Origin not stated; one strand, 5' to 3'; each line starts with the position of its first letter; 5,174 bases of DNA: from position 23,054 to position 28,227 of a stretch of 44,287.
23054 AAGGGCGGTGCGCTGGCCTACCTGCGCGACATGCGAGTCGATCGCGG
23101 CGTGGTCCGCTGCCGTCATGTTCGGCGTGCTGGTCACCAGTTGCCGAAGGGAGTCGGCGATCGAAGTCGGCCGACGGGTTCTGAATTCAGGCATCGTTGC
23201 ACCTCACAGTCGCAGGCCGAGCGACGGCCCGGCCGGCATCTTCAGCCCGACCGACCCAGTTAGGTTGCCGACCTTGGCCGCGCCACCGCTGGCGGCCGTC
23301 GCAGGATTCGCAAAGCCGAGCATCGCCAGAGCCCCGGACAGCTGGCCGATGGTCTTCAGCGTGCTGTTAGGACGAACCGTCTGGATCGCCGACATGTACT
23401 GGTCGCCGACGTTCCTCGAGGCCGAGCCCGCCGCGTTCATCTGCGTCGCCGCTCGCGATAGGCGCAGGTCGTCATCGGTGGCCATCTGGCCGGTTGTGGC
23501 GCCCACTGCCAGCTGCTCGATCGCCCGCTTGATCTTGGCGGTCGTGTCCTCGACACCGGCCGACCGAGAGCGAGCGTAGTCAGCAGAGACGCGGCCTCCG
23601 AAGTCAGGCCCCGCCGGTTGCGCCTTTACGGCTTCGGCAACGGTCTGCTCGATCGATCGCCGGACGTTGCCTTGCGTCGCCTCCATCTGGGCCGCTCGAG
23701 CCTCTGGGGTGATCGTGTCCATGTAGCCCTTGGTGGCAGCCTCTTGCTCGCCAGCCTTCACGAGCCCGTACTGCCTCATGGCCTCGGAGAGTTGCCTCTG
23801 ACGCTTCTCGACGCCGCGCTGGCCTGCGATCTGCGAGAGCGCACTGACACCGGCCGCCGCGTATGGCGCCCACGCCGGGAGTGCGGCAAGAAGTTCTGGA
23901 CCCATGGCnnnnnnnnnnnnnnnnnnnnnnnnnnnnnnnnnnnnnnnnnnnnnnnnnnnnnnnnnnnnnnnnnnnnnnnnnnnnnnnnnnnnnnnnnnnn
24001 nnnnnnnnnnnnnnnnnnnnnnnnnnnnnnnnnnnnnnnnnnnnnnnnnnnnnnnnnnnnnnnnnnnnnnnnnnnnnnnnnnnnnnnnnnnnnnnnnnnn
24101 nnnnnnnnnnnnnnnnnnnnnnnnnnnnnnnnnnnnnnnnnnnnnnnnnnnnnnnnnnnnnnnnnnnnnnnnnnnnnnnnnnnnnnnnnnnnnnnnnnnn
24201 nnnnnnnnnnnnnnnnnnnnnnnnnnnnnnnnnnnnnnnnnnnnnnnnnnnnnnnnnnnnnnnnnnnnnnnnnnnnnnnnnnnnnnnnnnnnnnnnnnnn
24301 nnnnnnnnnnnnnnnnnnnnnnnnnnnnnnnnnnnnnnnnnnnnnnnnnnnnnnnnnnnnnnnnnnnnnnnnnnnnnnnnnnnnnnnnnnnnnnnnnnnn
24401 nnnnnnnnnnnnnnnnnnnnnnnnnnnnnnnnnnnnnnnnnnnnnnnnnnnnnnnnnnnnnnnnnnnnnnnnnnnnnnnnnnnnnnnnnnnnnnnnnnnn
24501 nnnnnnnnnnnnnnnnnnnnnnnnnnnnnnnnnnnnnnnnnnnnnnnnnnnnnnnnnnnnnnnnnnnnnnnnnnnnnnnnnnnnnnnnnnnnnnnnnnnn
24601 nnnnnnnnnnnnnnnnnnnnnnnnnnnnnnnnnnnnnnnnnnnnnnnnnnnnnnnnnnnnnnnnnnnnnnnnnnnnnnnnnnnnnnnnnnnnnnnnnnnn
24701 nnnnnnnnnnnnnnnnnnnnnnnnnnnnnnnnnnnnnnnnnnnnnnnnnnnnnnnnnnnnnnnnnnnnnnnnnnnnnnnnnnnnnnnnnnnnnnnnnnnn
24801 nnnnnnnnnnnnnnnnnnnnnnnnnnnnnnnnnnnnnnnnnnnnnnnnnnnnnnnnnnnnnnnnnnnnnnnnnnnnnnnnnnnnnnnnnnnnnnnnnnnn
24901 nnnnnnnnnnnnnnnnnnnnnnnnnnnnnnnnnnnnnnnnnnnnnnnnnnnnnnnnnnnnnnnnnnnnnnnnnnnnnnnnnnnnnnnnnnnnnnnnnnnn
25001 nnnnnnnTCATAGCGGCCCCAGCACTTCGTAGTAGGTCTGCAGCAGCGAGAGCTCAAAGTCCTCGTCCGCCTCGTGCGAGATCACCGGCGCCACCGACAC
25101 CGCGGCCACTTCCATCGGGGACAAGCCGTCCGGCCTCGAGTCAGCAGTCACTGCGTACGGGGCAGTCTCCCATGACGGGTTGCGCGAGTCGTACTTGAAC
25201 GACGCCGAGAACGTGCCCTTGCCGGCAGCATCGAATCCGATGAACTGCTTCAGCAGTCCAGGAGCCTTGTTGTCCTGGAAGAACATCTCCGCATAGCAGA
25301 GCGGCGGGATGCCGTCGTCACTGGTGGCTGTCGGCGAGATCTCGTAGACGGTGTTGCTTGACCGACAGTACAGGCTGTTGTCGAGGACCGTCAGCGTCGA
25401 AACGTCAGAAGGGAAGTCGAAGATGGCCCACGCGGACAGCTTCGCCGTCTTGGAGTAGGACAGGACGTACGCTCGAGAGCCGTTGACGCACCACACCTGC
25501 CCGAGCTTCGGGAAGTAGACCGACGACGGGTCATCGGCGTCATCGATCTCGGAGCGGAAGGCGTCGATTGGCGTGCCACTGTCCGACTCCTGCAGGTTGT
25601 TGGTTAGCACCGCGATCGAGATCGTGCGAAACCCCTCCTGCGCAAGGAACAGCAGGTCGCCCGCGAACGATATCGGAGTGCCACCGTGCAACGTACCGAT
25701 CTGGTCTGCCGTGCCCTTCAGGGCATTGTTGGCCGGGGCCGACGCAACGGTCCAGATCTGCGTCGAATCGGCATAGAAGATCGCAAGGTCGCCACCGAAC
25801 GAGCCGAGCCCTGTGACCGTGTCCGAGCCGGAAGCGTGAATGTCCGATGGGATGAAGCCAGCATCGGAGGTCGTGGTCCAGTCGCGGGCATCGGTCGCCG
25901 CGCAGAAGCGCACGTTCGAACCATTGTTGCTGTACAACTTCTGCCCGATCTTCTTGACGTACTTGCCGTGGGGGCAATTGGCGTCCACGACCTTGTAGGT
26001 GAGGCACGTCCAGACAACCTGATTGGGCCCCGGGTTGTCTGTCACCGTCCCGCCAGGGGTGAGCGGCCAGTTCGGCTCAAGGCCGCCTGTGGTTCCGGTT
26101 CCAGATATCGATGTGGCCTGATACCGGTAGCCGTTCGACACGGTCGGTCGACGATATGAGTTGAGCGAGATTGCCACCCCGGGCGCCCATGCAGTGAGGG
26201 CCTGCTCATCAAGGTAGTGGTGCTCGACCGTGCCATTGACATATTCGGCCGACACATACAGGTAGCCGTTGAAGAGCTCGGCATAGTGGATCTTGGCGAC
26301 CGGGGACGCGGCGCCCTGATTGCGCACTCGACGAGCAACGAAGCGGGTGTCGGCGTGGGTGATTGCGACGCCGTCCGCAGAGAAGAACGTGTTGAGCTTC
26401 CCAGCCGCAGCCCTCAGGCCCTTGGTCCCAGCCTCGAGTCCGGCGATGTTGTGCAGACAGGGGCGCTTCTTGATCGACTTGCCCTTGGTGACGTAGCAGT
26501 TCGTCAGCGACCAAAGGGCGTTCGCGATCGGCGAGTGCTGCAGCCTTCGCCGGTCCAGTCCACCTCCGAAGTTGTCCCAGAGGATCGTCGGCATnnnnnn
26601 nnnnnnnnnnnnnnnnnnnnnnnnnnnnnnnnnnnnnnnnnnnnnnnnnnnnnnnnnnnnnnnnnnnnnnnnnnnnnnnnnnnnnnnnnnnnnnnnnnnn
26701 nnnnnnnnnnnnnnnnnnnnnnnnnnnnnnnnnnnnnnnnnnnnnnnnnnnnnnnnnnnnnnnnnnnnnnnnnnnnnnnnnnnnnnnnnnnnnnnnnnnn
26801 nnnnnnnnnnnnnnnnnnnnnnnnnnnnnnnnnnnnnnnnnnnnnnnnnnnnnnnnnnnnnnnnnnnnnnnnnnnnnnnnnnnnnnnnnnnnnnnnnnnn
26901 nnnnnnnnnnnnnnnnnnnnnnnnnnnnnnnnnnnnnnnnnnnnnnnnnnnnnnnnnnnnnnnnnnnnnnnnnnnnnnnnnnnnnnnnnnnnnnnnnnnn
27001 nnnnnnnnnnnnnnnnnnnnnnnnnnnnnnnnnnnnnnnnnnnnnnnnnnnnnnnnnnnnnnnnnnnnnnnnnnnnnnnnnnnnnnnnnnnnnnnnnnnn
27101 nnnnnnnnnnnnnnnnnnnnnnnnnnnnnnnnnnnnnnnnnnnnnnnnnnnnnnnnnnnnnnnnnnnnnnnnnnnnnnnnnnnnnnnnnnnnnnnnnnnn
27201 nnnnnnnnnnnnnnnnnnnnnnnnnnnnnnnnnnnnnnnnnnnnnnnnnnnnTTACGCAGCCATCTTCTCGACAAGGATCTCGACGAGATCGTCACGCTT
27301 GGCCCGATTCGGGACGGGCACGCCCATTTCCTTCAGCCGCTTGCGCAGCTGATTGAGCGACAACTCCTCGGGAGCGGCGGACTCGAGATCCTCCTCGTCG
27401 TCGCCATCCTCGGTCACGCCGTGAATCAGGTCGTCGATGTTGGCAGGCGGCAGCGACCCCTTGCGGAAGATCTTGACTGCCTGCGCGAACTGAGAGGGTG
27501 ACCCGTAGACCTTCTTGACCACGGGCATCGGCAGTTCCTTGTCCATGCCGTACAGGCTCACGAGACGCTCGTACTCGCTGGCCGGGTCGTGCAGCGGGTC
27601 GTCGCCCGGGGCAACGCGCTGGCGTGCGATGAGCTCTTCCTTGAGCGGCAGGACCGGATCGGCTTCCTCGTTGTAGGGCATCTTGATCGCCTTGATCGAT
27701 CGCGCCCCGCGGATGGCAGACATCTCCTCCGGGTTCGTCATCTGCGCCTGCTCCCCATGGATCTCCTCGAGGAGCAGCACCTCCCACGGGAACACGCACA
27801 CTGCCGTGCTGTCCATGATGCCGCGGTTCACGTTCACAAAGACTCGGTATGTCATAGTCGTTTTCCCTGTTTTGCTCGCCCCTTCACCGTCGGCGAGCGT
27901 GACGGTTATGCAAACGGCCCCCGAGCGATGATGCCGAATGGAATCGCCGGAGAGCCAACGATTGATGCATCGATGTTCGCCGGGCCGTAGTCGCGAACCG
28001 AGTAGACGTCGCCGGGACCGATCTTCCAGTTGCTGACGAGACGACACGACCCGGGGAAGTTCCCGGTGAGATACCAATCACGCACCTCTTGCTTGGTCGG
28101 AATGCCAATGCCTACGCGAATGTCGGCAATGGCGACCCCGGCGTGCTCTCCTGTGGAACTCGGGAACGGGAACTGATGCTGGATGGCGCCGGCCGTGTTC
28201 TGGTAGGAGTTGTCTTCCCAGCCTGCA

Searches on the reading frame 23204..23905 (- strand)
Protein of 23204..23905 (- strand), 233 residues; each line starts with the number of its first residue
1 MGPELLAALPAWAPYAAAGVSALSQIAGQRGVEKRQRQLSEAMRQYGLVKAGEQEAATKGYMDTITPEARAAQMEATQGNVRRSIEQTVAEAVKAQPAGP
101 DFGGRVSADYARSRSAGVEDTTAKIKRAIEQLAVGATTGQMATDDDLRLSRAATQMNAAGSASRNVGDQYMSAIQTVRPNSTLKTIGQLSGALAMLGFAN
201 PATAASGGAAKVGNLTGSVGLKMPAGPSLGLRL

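Call 7: search_protein_families(library=phrogs, proteins=[window:23204-23905:-], max_evalue=0.001)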
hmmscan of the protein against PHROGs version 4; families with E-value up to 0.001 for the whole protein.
window:23204-23905:- (233 aa): 0 families

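Call 16: search_protein_families(library=ncbifam, proteins=[window:23204-23905:-], max_evalue=0.1)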
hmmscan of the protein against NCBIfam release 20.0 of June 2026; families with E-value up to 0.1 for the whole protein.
window:23204-23905:- (233 aa): 1 family
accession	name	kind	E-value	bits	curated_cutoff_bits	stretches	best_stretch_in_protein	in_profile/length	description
NF033914.0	antiphage_ZorA_1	subfamily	0.0097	14.2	190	1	72-180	406-508/619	anti-phage ZorAB system protein ZorA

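Call 81: search_protein_families(library=pfam, proteins=[window:23204-23905:-], max_evalue=1)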
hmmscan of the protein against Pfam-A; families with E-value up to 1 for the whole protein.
window:23204-23905:- (233 aa): 2 families
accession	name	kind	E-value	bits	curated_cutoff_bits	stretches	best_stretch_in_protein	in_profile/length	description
PF22306.1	PAV1-137_bromodom-like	-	0.055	13.9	27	1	56-143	18-105/115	PAV1-137, bromodomain-like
PF15849.10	DUF4722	-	0.15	12.3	27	1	19-71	61-114/167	Domain of unknown function (DUF4722)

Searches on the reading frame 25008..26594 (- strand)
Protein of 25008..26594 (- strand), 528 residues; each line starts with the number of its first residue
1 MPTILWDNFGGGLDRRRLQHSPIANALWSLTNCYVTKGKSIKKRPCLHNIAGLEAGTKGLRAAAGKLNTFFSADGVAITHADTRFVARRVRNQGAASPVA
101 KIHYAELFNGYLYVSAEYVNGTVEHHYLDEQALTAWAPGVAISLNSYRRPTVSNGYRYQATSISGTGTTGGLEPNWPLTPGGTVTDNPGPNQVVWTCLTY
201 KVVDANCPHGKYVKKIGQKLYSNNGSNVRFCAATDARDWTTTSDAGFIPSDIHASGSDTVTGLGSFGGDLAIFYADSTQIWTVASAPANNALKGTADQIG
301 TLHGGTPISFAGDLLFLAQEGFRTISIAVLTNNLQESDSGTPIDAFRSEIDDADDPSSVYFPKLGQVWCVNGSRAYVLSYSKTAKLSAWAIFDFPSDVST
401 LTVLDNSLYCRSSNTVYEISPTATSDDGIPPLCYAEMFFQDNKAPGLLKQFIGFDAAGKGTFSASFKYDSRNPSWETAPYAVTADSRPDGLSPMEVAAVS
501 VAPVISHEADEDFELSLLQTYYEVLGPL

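Call 7: search_protein_families(library=phrogs, proteins=[window:25008-26594:-], max_evalue=0.001)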
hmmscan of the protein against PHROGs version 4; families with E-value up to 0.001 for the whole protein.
window:25008-26594:- (528 aa): 1 family
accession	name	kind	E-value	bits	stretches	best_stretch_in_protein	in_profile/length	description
phrog_20658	-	head and packaging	0.00026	21.7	1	127-203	126-193/211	head decoration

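Call 16: search_protein_families(library=ncbifam, proteins=[window:25008-26594:-], max_evalue=0.1)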
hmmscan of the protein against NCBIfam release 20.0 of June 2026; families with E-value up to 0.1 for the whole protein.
window:25008-26594:- (528 aa): 0 families

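Call 81: search_protein_families(library=pfam, proteins=[window:25008-26594:-], max_evalue=1)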
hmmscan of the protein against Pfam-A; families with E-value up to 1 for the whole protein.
window:25008-26594:- (528 aa): 1 family
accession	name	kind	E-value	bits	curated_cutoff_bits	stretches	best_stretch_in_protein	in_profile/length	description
PF08801.17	Nucleoporin_N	-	0.017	14.3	23.7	1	345-404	17-75/430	Nup133 N terminal like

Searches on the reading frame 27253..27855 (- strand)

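Call 81: search_protein_families(library=pfam, proteins=[window:27253-27855:-], max_evalue=1)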
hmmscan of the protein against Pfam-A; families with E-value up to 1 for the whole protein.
window:27253-27855:- (200 aa): 4 families
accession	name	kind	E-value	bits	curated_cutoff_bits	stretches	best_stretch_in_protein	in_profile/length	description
PF10281.14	Ish1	-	0.0019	18.9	26.6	1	166-192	5-32/37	Putative nuclear envelope organisation protein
PF07498.18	Rho_N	-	0.084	13.3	24.9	1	163-194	3-34/43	Rho termination factor, N-terminal domain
PF12949.13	HeH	-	0.19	11.9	28.9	1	169-194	8-33/35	HeH/LEM domain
PF03020.21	LEM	-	0.21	11.6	24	1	163-181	3-21/40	LEM domain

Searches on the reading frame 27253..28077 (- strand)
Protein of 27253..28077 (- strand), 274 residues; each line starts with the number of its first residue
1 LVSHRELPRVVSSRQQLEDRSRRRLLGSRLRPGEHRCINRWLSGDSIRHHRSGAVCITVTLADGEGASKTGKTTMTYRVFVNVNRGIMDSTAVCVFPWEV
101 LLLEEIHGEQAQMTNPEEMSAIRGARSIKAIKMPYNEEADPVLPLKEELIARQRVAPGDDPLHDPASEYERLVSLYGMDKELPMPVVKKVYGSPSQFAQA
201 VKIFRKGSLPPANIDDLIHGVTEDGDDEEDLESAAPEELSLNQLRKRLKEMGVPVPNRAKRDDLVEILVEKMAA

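Call 7: search_protein_families(library=phrogs, proteins=[window:27253-28077:-], max_evalue=0.001)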
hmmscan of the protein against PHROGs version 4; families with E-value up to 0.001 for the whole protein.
window:27253-28077:- (274 aa): 1 family
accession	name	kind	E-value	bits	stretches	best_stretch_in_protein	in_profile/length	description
phrog_1539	-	transcription regulation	0.00023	22.4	1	227-271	49-93/96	Arc-like repressor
